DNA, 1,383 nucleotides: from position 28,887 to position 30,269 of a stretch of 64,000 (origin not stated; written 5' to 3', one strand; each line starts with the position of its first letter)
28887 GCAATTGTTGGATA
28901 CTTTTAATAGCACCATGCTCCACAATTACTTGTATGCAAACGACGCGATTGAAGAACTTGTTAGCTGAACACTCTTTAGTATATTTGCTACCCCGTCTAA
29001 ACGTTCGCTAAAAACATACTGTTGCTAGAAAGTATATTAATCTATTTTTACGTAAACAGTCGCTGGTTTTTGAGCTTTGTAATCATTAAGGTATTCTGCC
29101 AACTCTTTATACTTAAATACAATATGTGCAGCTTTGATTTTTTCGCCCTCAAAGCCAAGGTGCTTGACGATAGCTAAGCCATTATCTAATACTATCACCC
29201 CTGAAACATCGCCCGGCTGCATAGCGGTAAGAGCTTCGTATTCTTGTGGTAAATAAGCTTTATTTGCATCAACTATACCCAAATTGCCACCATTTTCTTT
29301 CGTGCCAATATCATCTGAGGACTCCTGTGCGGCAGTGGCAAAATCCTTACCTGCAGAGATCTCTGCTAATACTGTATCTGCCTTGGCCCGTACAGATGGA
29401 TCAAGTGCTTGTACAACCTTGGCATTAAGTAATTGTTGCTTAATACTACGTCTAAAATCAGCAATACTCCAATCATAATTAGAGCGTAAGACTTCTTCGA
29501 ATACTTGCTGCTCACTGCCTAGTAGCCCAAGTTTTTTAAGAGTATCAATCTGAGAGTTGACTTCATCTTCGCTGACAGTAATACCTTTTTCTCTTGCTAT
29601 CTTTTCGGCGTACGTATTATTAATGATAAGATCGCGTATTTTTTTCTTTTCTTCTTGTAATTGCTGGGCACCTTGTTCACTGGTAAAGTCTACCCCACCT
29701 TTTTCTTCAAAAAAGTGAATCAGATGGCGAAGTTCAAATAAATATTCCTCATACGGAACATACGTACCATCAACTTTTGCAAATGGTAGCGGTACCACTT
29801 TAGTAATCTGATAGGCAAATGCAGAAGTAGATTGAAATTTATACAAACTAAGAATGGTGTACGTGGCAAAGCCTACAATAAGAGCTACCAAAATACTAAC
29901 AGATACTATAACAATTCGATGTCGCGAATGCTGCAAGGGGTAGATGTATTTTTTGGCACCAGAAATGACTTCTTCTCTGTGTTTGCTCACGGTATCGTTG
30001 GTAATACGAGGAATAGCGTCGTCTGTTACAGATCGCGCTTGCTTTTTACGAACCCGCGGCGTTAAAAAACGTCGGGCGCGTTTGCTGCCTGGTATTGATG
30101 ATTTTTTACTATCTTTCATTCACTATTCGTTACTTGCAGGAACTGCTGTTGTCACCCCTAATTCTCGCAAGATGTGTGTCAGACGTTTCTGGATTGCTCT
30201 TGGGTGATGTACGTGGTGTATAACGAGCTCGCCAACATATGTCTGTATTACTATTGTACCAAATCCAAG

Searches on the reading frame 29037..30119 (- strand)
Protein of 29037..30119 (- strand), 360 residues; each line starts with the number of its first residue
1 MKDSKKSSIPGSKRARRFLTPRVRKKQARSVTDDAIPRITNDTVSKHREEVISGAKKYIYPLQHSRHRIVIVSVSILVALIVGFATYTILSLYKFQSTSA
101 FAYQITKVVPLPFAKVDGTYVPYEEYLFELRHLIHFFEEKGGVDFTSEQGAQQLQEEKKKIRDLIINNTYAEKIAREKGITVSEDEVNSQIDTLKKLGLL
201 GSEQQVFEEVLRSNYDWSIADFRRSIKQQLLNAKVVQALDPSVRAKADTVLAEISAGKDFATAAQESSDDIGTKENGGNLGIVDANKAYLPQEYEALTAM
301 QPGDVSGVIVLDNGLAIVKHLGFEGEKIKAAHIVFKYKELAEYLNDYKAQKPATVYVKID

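Call 15: find_encoding_contigs(protein=window:29037-30119:-, flank=10000, max_places=6)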
Protein window:29037-30119:- (360 aa): 23 contigs read that carry it; 6 places shown.
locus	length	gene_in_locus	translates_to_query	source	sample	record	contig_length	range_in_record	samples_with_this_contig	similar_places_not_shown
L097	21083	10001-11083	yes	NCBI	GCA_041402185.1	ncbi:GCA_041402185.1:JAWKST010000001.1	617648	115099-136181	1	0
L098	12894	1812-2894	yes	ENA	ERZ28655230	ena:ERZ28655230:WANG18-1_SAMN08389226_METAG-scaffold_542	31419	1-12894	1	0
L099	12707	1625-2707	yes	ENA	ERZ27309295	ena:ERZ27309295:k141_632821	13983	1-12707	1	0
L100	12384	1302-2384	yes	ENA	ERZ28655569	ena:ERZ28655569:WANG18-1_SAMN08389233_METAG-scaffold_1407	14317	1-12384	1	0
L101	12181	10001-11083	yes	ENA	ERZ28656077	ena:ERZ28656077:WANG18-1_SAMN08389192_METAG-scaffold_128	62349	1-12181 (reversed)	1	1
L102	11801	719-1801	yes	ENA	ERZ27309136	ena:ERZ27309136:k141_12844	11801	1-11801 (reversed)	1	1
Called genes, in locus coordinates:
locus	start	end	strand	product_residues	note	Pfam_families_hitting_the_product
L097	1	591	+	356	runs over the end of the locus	PF00437:T2SSE, PF13191:AAA_16 (faint)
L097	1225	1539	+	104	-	-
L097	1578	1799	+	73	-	PF00482:T2SSF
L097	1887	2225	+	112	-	PF07963:N_methyl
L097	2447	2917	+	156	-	PF06750:A24_N_bact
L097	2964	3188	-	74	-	-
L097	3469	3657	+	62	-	-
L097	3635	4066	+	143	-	-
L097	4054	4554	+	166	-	-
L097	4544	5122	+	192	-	PF07963:N_methyl (weak)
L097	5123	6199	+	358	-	-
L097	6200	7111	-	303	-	PF02899:Phage_int_SAM_1, PF13102:Phage_int_SAM_5, PF13495:Phage_int_SAM_4 (faint), PF00589:Phage_integrase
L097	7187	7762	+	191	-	PF20803:PaaX_M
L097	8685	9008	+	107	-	PF00334:NDK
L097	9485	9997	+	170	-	PF03703:bPH_2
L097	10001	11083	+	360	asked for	PF13623:SurA_N_2 (weak), PF13624:SurA_N_3, PF13145:Rotamase_2, PF13616:Rotamase_3, PF00639:Rotamase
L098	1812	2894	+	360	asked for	PF13623:SurA_N_2 (weak), PF13624:SurA_N_3, PF13145:Rotamase_2, PF13616:Rotamase_3, PF00639:Rotamase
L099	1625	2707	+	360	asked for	PF13623:SurA_N_2 (weak), PF13624:SurA_N_3, PF13145:Rotamase_2, PF13616:Rotamase_3, PF00639:Rotamase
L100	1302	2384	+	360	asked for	PF13623:SurA_N_2 (weak), PF13624:SurA_N_3, PF13145:Rotamase_2, PF13616:Rotamase_3, PF00639:Rotamase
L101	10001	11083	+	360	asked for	PF13623:SurA_N_2 (weak), PF13624:SurA_N_3, PF13145:Rotamase_2, PF13616:Rotamase_3, PF00639:Rotamase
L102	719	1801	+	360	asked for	PF13623:SurA_N_2 (weak), PF13624:SurA_N_3, PF13145:Rotamase_2, PF13616:Rotamase_3, PF00639:Rotamase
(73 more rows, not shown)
